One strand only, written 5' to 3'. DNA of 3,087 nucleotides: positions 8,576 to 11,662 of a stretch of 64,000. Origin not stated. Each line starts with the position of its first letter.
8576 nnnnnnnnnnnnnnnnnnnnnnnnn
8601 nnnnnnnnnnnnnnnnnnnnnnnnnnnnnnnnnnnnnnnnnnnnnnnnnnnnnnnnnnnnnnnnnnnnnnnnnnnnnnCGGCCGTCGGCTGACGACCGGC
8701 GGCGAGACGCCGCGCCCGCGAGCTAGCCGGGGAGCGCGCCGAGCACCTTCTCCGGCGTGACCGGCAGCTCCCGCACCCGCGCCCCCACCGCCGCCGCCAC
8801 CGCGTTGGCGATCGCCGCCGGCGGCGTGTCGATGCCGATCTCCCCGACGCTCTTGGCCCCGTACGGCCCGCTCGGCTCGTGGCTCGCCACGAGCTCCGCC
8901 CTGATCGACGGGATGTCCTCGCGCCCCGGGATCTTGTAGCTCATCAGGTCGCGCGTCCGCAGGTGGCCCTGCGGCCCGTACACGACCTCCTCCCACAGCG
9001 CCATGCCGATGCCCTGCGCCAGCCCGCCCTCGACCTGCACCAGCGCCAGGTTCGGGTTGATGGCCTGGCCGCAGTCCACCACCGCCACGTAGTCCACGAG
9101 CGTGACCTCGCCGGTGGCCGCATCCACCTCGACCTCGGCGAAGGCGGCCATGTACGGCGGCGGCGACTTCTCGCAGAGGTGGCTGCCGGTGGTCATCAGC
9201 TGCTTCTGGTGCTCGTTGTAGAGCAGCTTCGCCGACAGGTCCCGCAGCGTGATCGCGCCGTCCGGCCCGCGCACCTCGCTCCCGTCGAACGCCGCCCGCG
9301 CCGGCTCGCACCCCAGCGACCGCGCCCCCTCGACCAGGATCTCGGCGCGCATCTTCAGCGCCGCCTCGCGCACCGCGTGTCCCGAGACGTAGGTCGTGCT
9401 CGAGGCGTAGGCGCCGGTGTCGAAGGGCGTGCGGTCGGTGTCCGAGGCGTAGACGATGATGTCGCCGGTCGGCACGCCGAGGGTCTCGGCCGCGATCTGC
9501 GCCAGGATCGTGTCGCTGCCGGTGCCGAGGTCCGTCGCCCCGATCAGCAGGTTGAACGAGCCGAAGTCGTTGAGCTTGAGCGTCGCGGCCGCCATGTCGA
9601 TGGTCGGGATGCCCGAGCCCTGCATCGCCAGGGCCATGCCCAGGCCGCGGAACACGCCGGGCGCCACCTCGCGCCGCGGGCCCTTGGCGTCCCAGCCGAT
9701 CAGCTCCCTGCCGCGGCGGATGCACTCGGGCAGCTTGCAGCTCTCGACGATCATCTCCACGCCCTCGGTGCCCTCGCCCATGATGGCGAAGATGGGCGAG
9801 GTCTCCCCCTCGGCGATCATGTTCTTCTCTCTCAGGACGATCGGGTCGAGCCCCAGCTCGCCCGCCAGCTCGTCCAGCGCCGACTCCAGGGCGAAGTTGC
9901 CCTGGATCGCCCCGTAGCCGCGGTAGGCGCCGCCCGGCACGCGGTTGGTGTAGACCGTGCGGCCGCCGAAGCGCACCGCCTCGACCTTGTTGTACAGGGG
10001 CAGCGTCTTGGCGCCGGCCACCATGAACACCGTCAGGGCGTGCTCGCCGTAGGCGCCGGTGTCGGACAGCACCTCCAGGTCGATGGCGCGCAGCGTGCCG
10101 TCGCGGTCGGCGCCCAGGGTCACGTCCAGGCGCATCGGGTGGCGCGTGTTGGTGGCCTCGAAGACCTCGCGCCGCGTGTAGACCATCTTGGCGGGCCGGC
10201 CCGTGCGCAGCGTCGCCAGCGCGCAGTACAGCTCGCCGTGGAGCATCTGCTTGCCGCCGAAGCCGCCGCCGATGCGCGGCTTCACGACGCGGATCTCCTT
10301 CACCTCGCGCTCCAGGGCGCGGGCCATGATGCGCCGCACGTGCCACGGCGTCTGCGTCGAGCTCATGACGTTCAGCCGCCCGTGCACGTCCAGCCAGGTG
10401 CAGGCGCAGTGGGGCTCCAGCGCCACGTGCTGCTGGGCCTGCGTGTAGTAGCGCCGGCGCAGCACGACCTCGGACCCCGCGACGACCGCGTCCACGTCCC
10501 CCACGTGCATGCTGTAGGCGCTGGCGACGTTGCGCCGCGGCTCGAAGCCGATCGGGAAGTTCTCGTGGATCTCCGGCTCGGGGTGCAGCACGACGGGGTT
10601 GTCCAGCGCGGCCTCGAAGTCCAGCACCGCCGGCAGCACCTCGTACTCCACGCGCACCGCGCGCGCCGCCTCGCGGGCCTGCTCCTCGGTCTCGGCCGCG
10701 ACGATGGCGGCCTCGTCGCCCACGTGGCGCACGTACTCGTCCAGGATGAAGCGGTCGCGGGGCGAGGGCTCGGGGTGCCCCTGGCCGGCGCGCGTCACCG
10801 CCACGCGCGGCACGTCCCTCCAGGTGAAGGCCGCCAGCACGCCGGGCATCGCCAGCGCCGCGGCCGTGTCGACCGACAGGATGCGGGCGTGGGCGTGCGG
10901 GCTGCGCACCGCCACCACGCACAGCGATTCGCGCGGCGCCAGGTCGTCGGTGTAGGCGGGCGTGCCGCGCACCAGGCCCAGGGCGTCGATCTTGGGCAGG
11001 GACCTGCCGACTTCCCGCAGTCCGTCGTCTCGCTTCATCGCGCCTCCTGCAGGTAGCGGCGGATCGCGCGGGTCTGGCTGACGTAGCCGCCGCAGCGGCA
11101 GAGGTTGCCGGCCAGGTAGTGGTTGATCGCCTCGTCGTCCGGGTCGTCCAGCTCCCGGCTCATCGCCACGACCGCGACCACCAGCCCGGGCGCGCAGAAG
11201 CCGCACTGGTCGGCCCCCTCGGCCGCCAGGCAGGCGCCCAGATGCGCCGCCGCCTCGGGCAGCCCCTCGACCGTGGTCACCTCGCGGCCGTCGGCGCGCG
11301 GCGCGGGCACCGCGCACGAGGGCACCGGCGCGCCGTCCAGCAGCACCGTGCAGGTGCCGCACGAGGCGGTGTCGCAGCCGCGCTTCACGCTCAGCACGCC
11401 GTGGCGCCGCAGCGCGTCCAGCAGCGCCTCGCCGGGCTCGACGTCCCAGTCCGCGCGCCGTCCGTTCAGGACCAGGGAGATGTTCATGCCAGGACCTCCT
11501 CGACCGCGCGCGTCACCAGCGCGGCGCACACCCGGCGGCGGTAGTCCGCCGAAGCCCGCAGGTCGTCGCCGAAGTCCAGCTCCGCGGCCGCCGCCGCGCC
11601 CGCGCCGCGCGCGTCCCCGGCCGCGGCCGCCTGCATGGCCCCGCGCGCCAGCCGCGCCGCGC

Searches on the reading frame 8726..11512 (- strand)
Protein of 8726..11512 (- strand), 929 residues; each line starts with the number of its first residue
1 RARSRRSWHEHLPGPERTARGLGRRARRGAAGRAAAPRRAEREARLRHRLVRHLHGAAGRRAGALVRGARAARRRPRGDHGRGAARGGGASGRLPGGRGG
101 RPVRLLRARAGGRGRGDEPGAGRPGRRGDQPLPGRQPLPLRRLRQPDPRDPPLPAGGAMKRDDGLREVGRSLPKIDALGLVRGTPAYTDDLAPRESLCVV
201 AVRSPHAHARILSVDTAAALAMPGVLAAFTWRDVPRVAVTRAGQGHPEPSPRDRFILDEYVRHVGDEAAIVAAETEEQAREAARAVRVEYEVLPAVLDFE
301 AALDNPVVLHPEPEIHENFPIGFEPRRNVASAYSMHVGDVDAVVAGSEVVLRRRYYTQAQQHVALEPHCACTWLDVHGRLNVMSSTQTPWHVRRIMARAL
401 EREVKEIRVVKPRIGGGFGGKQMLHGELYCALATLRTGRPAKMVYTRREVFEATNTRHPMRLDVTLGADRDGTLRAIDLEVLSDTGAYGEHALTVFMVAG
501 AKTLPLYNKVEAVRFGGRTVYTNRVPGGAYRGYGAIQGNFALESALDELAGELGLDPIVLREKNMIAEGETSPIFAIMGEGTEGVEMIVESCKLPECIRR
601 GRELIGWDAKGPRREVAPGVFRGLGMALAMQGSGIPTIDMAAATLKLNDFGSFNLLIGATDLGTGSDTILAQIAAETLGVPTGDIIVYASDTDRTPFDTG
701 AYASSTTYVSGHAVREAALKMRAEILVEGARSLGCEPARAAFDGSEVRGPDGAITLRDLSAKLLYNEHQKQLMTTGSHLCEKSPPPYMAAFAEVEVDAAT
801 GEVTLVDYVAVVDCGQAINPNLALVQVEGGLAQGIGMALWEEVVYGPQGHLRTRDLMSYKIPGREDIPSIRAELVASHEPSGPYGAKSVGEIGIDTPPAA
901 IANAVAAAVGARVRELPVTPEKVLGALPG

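Call 81: search_protein_families(library=pfam, proteins=[window:8726-11512:-], max_evalue=0.00001)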
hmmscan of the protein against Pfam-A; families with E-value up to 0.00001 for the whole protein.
window:8726-11512:- (929 aa): 3 families
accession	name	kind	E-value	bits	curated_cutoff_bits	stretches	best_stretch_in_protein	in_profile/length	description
PF02738.23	MoCoBD_1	-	6e-78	261.7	27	1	327-565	7-244/244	Molybdopterin cofactor-binding domain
PF20256.3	MoCoBD_2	-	1.9e-72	244.6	27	1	601-868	2-283/283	Molybdopterin cofactor-binding domain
PF01315.27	Ald_Xan_dh_C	-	5.7e-27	94.6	31.3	1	183-294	2-110/110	Aldehyde oxidase and xanthine dehydrogenase, a/b hammerhead domain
